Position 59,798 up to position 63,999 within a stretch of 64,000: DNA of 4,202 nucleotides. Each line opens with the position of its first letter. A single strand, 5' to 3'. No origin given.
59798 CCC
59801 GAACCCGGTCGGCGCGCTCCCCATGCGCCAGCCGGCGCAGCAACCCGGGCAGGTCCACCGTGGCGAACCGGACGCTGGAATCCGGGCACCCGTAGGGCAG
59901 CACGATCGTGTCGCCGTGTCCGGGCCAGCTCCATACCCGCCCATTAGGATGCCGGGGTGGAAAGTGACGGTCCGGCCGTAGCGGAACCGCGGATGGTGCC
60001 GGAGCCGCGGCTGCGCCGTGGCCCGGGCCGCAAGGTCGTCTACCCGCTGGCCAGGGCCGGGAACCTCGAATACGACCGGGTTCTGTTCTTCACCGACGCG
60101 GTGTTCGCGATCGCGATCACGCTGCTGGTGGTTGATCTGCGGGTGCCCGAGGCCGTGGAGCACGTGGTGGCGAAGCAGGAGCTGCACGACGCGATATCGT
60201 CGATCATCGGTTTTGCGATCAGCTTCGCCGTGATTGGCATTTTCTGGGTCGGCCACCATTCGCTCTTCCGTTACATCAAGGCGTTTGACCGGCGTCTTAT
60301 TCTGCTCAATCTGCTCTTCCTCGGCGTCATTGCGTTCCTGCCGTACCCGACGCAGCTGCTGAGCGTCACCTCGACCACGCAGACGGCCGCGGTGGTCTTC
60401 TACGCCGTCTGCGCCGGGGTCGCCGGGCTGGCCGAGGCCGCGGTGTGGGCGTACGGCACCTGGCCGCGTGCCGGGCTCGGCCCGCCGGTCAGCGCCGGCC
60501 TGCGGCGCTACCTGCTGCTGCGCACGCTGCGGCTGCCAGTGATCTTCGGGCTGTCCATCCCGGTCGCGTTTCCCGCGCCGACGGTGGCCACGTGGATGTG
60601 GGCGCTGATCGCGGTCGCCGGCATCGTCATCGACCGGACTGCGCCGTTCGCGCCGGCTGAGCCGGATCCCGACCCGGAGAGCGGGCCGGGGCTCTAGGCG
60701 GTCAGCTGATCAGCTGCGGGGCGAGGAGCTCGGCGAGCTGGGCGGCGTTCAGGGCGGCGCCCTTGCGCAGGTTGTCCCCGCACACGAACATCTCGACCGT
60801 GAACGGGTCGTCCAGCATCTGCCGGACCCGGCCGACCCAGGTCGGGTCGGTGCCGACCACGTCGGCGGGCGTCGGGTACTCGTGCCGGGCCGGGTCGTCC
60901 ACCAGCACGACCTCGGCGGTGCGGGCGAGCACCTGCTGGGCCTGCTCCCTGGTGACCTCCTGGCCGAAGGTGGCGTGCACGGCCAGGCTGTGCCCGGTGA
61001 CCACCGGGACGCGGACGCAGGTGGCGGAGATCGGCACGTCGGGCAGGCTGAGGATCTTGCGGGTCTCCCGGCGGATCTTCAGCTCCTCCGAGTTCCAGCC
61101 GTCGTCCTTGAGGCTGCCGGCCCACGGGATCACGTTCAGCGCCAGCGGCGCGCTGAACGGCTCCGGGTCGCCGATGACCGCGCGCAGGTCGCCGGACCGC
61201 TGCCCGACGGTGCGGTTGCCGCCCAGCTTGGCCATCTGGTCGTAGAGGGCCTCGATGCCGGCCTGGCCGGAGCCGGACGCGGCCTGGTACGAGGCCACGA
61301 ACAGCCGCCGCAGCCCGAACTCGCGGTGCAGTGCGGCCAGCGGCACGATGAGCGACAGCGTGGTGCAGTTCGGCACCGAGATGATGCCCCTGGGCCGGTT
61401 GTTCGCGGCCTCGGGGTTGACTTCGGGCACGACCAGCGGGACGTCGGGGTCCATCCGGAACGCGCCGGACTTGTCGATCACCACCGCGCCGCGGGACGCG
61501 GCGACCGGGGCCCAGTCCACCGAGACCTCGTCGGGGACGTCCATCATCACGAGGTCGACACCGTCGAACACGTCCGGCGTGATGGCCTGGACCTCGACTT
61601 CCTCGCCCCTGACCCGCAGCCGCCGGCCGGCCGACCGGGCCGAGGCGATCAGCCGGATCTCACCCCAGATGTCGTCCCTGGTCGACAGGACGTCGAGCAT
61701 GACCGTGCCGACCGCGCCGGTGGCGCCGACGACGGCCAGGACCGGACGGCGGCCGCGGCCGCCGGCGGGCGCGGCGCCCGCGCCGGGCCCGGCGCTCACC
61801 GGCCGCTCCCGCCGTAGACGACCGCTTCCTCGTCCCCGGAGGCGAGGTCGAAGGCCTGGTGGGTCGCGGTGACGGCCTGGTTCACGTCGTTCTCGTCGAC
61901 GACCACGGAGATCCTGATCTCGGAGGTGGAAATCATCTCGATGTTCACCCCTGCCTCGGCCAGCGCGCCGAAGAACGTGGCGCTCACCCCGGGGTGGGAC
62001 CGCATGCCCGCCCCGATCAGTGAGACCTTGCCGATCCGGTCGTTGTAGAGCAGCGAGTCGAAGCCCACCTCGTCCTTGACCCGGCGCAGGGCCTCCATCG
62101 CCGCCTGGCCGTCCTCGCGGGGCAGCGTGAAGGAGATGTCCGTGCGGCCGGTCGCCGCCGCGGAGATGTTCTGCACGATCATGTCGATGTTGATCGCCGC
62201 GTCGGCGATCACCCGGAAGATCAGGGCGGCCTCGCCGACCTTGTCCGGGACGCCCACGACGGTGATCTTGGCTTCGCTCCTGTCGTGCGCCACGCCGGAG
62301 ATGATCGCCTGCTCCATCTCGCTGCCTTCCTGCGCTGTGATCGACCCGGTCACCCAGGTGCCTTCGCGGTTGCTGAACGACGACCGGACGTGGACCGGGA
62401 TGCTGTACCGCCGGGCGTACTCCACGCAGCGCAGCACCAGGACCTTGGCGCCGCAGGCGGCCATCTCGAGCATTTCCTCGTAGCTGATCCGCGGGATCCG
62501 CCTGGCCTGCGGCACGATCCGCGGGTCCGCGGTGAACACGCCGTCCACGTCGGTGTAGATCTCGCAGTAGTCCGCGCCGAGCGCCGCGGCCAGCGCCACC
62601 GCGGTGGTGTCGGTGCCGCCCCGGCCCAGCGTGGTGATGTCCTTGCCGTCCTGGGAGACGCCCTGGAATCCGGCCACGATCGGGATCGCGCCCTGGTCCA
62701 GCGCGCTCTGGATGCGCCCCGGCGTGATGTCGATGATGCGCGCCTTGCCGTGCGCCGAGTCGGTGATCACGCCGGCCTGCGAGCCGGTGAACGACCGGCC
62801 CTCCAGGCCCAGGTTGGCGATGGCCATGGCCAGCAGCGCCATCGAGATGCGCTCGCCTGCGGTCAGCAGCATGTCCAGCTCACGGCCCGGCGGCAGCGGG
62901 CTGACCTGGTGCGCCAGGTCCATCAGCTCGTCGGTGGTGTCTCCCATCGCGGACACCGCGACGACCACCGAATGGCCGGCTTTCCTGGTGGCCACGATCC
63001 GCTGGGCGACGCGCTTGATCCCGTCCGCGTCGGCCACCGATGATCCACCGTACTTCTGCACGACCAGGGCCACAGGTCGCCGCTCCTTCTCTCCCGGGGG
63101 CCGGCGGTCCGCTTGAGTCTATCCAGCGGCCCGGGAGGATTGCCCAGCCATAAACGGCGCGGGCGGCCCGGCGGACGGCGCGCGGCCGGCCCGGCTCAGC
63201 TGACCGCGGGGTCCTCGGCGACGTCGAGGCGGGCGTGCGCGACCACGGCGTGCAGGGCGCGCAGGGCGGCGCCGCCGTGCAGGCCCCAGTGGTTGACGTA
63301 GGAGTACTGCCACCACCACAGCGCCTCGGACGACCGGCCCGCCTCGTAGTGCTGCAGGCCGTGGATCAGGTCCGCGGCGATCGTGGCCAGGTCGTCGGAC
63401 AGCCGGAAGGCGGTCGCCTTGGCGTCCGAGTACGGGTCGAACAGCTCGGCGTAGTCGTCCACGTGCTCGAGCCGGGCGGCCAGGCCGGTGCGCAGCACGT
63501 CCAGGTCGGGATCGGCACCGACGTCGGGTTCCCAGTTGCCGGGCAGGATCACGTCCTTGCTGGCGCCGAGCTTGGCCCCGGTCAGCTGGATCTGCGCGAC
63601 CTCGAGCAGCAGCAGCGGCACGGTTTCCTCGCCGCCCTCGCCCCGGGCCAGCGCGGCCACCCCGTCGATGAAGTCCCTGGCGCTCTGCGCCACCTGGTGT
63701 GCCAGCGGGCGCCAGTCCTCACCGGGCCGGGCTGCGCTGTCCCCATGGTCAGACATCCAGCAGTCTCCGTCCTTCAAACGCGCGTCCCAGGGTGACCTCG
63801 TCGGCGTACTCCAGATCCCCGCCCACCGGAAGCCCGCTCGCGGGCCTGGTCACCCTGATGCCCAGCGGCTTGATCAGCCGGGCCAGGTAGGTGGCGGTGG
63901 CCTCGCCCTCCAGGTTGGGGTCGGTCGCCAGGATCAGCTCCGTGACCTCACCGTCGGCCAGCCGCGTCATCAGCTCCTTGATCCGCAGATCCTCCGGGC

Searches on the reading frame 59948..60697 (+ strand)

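Call 43: search_protein_families(library=pfam, proteins=[window:59948-60697:+], max_evalue=0.00001)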
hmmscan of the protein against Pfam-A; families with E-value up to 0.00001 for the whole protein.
window:59948-60697:+ (249 aa): 1 family
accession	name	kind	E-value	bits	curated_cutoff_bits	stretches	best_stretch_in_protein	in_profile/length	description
PF06736.16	TMEM175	-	5.3e-26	91.4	25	1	44-132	1-88/88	Endosomal/lysosomal potassium channel TMEM175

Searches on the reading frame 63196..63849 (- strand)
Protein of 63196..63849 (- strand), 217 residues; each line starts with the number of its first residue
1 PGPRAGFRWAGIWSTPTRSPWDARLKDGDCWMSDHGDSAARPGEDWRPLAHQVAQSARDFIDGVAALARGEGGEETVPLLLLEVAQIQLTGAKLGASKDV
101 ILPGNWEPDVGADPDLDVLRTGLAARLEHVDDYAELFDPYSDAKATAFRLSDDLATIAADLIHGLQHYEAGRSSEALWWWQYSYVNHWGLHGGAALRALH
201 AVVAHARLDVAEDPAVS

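Call 43: search_protein_families(library=pfam, proteins=[window:63196-63849:-], max_evalue=0.00001)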
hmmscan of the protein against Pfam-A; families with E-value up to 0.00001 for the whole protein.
window:63196-63849:- (217 aa): 1 family
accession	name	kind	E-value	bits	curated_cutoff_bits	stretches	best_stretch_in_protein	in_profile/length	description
PF16702.10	DUF5063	-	2.7e-40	138.9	27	1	45-205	2-167/167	Domain of unknown function (DUF5063)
